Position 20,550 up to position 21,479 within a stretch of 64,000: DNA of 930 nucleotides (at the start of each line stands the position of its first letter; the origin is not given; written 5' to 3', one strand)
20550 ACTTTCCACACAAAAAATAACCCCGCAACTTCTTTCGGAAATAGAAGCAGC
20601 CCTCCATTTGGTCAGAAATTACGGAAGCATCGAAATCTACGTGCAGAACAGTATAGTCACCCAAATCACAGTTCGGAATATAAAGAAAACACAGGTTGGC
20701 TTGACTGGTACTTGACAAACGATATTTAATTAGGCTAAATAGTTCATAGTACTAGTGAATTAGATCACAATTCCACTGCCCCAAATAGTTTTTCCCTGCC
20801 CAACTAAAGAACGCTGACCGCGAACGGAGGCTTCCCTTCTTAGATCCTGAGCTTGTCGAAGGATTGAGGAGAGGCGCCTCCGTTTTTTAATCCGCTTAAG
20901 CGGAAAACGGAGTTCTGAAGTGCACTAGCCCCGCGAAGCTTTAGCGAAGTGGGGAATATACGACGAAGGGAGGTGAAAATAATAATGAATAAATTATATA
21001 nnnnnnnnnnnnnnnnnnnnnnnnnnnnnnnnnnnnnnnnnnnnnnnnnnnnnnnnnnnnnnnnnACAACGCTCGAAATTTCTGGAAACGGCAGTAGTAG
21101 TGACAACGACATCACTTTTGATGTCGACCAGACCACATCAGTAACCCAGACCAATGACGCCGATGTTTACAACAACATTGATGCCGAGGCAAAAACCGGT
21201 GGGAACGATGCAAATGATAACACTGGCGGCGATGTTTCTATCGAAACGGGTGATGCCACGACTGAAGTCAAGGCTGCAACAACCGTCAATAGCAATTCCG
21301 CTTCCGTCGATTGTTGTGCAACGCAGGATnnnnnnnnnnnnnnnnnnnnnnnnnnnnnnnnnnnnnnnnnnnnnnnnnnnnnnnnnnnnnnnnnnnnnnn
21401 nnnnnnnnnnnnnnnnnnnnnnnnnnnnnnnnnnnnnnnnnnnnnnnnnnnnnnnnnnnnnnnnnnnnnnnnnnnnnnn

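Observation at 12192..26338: Sortase-dependent cell-surface island: 1840-aa LPXTG fibre protein, four paralogous NTG/TGDA-repeat secreted proteins with CC motifs, and two sortases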

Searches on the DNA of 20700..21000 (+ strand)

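Call 60: search_rna_families(source=window, start=20700, end=21000, threshold=evalue, max_evalue=1)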
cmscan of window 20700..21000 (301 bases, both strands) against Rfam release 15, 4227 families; matches with E-value up to 1: 2.
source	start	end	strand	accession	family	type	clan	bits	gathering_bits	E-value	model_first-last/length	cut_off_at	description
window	20881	20904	-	RF01107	SBRMV1_UPD-PKf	Cis-reg;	-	17.3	39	0.88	1-27/27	no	Pseudoknot of upstream pseudoknot domain (UPD) of the 3'UTR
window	20808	20880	-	RF02273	FsrA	Gene;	-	15.6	80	0.6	1-83/83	no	FsrA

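Call 89: build_rna_model(alignment_id=A8)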
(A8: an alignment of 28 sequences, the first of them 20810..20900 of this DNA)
Model R1 built from alignment A8 (28 sequences, 117 columns); structure: RNAalifold consensus.
model positions 81; base pairs 23; branch points 1; effective number of sequences 4.39; information 0.7 bits per position. Calibrated on 0.2 Mb of random sequence (short: E-values are rough).
structure used (alignment columns):
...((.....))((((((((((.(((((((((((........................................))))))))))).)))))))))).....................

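Call 90: search_with_rna_model(model_id=R1, sources=[window, L001, L002, L003, L004, L005, L006, L007, L008, L009, L010, L011, L012, L013, L014, L015, L016, L017, L018, L019, L020, L021, L022, L023, L024, L025, L026, L027, L028, L029, L030, L031, L032, L033, L034, L035, L036, L037, L038, L039, L040, L041, L042, L043, L044, L045, L046, L047, L048, L050, L051, L052], max_evalue=0.1)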
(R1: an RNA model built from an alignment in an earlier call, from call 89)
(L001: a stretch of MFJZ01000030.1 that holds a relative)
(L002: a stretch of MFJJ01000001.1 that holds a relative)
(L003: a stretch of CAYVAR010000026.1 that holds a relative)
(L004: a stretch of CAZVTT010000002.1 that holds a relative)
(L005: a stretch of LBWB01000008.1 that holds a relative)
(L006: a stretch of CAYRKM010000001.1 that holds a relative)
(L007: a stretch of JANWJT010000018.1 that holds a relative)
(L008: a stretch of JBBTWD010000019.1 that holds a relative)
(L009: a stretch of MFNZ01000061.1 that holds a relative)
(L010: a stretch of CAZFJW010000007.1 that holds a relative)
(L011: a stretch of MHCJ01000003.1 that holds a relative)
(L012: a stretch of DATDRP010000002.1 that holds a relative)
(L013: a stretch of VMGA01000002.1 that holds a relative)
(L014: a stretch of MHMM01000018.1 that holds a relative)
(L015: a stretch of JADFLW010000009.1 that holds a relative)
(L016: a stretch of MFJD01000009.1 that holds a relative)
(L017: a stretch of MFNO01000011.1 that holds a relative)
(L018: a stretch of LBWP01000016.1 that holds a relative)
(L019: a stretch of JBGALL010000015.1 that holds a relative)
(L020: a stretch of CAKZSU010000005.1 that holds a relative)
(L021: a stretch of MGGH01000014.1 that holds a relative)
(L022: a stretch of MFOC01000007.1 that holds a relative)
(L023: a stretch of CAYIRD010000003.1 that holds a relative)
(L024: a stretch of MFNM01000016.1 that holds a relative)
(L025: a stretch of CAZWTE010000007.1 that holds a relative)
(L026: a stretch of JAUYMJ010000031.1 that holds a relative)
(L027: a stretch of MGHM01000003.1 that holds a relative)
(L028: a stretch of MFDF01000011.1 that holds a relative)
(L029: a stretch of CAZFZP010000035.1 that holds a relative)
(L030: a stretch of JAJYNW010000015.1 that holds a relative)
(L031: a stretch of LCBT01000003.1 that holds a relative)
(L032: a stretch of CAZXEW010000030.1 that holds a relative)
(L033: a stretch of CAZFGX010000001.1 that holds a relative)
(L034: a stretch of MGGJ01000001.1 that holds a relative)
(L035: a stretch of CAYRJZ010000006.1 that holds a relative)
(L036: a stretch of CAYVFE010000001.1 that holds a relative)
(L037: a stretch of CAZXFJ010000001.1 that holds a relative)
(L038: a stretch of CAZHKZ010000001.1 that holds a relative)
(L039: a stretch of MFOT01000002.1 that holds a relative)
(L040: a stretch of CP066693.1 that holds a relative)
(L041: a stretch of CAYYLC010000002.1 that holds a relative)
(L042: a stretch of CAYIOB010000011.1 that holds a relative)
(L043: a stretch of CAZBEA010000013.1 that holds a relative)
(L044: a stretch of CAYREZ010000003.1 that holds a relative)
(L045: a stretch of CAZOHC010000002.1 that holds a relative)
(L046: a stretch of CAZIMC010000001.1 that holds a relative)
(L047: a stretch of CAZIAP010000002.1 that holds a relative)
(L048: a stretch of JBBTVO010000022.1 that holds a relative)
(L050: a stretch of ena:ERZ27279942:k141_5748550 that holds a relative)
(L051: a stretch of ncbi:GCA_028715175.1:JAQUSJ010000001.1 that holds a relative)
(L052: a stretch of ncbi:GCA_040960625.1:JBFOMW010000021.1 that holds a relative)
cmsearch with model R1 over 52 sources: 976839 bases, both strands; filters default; matches with E-value up to 0.1: 85.
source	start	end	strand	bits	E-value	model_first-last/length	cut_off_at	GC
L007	9065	9143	+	79.4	1e-17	1-81/81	no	0.44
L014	942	1025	+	78.2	2.1e-17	1-81/81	no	0.5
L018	9793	9885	+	76.4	6.3e-17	1-81/81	no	0.44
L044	9801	9887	+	75.8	9.2e-17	1-81/81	no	0.55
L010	4597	4669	+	75.7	9.9e-17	1-81/81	no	0.47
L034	9838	9922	+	75.3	1.3e-16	1-81/81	no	0.6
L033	9851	9935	+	75.2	1.3e-16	1-81/81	no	0.42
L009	5742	5808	+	74.6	1.8e-16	1-81/81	no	0.45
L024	5675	5750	+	74.4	2.2e-16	1-81/81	no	0.45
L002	9808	9875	+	74.1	2.5e-16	1-81/81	no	0.51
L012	9816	9894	+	73.9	2.8e-16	1-81/81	no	0.51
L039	9839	9908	+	73.7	3.4e-16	1-81/81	no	0.54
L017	1568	1647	+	73.2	4.4e-16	1-81/81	no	0.47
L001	2621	2721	+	72.7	5.8e-16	1-81/81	no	0.5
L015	2077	2145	+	71.9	9.5e-16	1-81/81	no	0.46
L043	9833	9902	+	69.8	3.4e-15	1-81/81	no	0.43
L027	9836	9907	+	69.7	3.6e-15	1-81/81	no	0.53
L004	9822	9896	+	69.3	4.7e-15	1-81/81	no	0.55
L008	9843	9910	+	69.1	5.2e-15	1-81/81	no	0.49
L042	9833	9906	+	68.9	5.9e-15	1-81/81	no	0.47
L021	2445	2518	+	68.8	6.2e-15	1-81/81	no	0.47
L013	9842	9929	+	68.5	7.4e-15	1-81/81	no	0.45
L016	9842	9910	+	68.4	7.7e-15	1-81/81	no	0.55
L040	9806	9901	+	66.8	2e-14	1-81/81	no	0.44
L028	9839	9919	+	65.8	3.8e-14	1-81/81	no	0.47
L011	9776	9862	+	65.2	5.2e-14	1-81/81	no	0.48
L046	9860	9923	+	64.2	9.6e-14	1-81/81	no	0.55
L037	9841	9911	+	64.1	1e-13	1-81/81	no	0.41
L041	9838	9906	+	63.8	1.2e-13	1-81/81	no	0.45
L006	9838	9906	+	62.5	2.7e-13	1-81/81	no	0.45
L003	9750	9850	+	61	6.8e-13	1-81/81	no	0.51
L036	9844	9910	+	60.7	7.9e-13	1-81/81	no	0.48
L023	8718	8786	+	60.4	9.8e-13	1-81/81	no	0.49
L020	9819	9904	+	59.2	1.9e-12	1-81/81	no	0.36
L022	9856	9922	+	55.2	2.2e-11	1-81/81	no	0.49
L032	9814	9903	+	49.7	6e-10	1-81/81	no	0.48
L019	9753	9831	+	48.7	1.1e-09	1-81/81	no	0.52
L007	9070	9142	-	39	3.7e-07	1-81/81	no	0.45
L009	5747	5804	-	38.6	4.8e-07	1-81/81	no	0.47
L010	4602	4675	-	38.5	5.1e-07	1-81/81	no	0.45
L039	9844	9907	-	37.2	1.1e-06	1-81/81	no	0.56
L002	9813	9871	-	36.1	2e-06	1-81/81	no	0.51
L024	5680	5749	-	35.9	2.4e-06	1-81/81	no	0.44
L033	9856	9931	-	35.7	2.6e-06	1-81/81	no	0.45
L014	954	1018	-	35.4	3.2e-06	13-74/81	no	0.49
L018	9805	9878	-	35.4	3.3e-06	13-74/81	no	0.42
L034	9843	9926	-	34.3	6.1e-06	1-81/81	no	0.57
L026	9764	9889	+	33.6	9.4e-06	1-81/81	no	0.44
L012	9828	9887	-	33.6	9.6e-06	13-74/81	no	0.5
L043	9838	9908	-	33.3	1.1e-05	1-81/81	no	0.42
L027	9841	9903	-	33.3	1.1e-05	1-81/81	no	0.52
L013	9854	9922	-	33.2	1.2e-05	13-74/81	no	0.43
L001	2626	2717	-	32.8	1.5e-05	1-81/81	no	0.49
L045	9862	9930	-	32.7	1.6e-05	1-81/81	no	0.41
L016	9847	9915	-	32.4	1.9e-05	1-81/81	no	0.57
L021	2450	2526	-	32.4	1.9e-05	1-81/81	no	0.47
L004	9835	9888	-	32.2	2.2e-05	14-73/81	no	0.54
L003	15741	15844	-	32.2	2.2e-05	1-81/81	no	0.47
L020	9833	9895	-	32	2.4e-05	15-72/81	no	0.37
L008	9848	9908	-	31.9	2.6e-05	1-81/81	no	0.48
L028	9851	9912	-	31.5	3.4e-05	13-74/81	no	0.45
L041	9843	9907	-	31.3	3.7e-05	1-81/81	no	0.45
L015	2082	2141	-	31.2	3.9e-05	1-81/81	no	0.48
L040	9819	9893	-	31.1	4.1e-05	14-73/81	no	0.43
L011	9781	9861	-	30.4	6.6e-05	1-81/81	no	0.48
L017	1573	1643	-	30.2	7.2e-05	1-81/81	no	0.49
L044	9806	9883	-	29.4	0.00012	1-81/81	no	0.56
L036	9849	9911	-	29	0.00015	1-81/81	no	0.46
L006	9850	9899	-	28.7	0.00018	13-74/81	no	0.44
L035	9662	9728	+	28.7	0.00018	1-81/81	no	0.42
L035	9847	9905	+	27.8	0.00031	1-81/81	no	0.34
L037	9846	9907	-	26.2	0.0008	1-81/81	no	0.42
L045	9866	9925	+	26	0.0009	1-81/81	no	0.42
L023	8723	8784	-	25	0.0017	1-81/81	no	0.47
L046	9865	9926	-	24.6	0.0021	1-81/81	no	0.5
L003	9763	9842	-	24.5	0.0022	14-73/81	no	0.49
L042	9838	9902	-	24.1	0.0029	1-81/81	no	0.49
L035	9843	9901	-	23.2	0.005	1-81/81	no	0.34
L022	9869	9914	-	22.6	0.0071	14-73/81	no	0.48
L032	9826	9896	-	21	0.019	13-74/81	no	0.46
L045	9753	9805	+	19.6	0.042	1-81/81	no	0.43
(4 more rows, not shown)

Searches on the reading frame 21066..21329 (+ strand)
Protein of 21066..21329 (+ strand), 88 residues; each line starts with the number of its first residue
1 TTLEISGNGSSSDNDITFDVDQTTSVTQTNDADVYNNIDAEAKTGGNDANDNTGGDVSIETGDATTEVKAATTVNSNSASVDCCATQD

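Call 33: search_solved_structures(query=A4, max_evalue=10)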
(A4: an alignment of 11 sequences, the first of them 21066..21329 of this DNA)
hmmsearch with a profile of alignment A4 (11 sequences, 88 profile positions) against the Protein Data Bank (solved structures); distinct sequences matched with E-value up to 10: 0.

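Call 40: search_protein_representatives(alignment_id=A4)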
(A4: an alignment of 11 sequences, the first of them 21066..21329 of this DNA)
Query: 11 sequences, 88 profile positions. Proteins with E-value up to 0.001 (for the whole library): 3086; up to 1e-10: 2124; up to 1e-30: 661. The best 150 are listed.
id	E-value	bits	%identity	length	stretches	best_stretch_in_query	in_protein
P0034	2.9e-110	377.0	-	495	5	3-86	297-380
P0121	2.5e-101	348.4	-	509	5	4-86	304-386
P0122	1.8e-96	332.8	-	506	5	2-85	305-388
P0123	4.4e-93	322.0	-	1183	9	4-86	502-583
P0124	2.3e-92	319.7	-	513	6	2-81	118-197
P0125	1.2e-91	317.4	-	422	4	5-86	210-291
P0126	2.7e-90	313.0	-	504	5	2-86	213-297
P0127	3.4e-89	309.5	-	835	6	1-86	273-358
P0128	4.9e-89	309.0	-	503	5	4-86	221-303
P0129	6.9e-89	308.5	-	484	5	2-85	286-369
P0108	1.6e-87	304.2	-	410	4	3-86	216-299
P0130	3.2e-87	303.2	-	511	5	1-85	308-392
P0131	4.0e-87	302.9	-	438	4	5-84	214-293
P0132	1.9e-86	300.8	-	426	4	5-86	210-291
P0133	3.9e-86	299.7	-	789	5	4-86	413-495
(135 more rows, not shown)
